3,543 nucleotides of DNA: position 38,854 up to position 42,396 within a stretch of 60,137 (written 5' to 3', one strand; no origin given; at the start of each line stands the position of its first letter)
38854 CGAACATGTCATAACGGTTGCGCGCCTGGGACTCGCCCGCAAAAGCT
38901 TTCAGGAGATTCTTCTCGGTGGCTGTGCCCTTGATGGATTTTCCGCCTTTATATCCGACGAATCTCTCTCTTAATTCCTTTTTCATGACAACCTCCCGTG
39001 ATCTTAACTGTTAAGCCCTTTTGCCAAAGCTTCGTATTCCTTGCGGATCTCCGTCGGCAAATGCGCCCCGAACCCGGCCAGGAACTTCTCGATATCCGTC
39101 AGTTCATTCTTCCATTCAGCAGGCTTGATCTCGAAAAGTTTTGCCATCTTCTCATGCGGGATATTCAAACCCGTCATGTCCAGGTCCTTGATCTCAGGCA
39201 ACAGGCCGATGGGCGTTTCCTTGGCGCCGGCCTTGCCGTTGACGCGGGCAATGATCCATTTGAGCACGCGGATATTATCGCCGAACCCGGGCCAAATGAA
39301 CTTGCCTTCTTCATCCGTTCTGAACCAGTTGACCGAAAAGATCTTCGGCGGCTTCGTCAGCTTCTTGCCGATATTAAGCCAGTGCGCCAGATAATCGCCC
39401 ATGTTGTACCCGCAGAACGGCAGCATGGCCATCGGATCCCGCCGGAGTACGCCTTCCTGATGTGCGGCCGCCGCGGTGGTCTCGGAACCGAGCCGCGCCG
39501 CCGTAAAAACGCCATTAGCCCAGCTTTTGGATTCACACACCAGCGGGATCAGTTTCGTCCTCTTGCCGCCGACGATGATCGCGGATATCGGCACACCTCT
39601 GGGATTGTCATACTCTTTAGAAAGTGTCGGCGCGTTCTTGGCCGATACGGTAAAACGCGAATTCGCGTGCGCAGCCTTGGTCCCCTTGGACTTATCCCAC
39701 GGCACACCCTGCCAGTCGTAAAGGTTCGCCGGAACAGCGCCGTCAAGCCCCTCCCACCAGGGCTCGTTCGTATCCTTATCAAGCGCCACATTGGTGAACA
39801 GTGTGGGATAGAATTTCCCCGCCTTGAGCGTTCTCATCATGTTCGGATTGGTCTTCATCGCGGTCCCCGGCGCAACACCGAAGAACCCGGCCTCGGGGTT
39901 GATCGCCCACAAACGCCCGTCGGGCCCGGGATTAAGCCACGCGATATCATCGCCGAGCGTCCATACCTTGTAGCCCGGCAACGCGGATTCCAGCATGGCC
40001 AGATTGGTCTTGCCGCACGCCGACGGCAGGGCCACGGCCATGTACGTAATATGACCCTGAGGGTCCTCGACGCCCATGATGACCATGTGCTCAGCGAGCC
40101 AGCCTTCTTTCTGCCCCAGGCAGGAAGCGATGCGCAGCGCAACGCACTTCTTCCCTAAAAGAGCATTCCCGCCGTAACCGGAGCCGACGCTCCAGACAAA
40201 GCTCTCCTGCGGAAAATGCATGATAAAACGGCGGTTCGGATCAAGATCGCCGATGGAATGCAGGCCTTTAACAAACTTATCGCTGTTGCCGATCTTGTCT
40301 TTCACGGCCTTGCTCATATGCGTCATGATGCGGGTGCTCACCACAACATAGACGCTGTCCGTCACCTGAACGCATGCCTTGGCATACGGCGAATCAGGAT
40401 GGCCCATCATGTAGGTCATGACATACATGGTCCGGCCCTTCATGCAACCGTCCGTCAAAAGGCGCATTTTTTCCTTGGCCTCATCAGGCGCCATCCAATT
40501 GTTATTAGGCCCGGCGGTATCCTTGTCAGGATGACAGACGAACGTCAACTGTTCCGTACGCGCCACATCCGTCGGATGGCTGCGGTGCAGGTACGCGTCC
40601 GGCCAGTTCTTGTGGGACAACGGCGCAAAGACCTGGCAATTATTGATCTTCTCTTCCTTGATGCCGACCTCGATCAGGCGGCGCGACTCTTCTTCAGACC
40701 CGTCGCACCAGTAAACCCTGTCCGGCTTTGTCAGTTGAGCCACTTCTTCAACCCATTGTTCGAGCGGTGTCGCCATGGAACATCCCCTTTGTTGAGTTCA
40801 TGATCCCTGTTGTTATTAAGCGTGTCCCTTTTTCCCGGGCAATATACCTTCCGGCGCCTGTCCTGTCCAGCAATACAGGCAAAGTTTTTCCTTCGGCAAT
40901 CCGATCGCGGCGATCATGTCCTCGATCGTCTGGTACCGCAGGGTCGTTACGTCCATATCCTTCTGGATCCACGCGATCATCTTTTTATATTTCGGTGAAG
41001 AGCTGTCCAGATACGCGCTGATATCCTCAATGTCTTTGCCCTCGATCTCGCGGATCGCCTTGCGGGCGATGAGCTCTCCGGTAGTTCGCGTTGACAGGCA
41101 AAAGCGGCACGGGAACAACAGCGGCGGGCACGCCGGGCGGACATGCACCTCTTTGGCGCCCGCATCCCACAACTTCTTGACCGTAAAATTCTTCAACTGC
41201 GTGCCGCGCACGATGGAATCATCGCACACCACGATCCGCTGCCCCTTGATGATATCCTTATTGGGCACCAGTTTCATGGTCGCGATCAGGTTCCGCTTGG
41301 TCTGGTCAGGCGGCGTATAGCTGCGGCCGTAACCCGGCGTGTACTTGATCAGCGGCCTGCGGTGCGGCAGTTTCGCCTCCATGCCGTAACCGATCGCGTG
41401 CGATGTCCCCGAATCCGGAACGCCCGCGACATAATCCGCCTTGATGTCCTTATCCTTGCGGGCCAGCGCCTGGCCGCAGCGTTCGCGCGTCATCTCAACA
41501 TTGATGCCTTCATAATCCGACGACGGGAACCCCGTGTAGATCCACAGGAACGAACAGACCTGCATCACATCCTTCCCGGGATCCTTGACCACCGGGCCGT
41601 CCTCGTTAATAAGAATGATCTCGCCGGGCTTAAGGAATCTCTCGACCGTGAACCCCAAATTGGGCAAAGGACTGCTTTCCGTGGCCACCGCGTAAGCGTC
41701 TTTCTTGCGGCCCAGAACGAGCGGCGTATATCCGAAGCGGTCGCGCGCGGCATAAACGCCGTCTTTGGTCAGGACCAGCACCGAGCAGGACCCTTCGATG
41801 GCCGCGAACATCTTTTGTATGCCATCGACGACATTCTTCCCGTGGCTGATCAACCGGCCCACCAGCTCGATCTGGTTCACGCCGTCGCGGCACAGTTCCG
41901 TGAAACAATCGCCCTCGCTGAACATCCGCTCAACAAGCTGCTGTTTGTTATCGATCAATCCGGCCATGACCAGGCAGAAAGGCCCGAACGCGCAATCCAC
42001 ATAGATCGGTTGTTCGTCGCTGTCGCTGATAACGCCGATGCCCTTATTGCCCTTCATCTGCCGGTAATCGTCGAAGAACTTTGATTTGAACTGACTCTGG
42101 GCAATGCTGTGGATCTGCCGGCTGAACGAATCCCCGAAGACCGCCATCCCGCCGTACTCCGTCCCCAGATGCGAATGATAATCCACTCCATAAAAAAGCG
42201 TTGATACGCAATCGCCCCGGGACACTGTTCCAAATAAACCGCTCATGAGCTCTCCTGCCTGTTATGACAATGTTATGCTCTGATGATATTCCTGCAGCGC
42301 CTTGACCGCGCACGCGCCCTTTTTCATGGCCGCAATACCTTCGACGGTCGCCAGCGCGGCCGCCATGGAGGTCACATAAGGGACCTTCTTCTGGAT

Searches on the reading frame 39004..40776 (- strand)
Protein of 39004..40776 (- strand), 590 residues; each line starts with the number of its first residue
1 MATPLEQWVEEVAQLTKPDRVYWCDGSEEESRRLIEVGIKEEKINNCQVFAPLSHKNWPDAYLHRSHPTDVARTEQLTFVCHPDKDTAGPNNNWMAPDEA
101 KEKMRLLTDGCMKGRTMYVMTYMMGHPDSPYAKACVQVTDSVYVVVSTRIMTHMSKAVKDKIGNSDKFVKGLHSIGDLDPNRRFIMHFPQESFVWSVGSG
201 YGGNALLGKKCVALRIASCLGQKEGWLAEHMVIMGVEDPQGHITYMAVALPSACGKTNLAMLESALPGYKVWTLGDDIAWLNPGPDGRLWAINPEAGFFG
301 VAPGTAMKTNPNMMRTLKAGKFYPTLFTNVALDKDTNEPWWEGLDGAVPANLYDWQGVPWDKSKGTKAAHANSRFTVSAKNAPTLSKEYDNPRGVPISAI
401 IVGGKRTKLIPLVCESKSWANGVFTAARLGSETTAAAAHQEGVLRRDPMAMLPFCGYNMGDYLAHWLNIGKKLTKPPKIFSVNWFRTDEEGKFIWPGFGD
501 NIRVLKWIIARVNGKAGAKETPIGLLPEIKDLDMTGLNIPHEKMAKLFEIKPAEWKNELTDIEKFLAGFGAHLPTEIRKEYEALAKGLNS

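Call 101: search_protein_families(library=pfam, proteins=[window:39004-40776:-], max_evalue=0.00001)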
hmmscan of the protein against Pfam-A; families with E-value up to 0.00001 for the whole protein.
window:39004-40776:- (590 aa): 2 families
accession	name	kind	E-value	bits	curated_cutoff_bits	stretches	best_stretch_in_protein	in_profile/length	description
PF00821.23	PEPCK_GTP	-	2.3e-155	517.2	23.8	1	226-585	1-355/357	Phosphoenolpyruvate carboxykinase C-terminal P-loop domain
PF17297.7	PEPCK_N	-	3.6e-77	259.3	23.8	1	7-221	1-217/218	Phosphoenolpyruvate carboxykinase N-terminal domain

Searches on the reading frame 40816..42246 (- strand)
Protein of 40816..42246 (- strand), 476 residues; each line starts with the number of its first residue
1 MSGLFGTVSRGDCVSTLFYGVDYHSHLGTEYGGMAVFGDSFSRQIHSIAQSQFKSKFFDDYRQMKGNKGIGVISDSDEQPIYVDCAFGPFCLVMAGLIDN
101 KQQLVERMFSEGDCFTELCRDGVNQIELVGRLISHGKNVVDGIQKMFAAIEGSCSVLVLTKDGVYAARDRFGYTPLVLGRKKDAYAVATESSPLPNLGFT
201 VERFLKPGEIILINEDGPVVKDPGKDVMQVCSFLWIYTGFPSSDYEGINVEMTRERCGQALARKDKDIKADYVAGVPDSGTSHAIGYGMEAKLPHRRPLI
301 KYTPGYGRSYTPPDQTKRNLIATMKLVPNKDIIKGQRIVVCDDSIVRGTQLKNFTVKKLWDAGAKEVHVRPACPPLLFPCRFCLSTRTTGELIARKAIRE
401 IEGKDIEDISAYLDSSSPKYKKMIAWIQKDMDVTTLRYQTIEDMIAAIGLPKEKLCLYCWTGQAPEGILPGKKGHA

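Call 101: search_protein_families(library=pfam, proteins=[window:40816-42246:-], max_evalue=0.00001)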
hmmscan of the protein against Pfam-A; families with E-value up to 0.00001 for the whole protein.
window:40816-42246:- (476 aa): 1 family
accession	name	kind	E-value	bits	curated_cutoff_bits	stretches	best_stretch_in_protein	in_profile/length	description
PF13537.11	GATase_7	-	1.6e-10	41.5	25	1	74-194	9-121/123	Glutamine amidotransferase domain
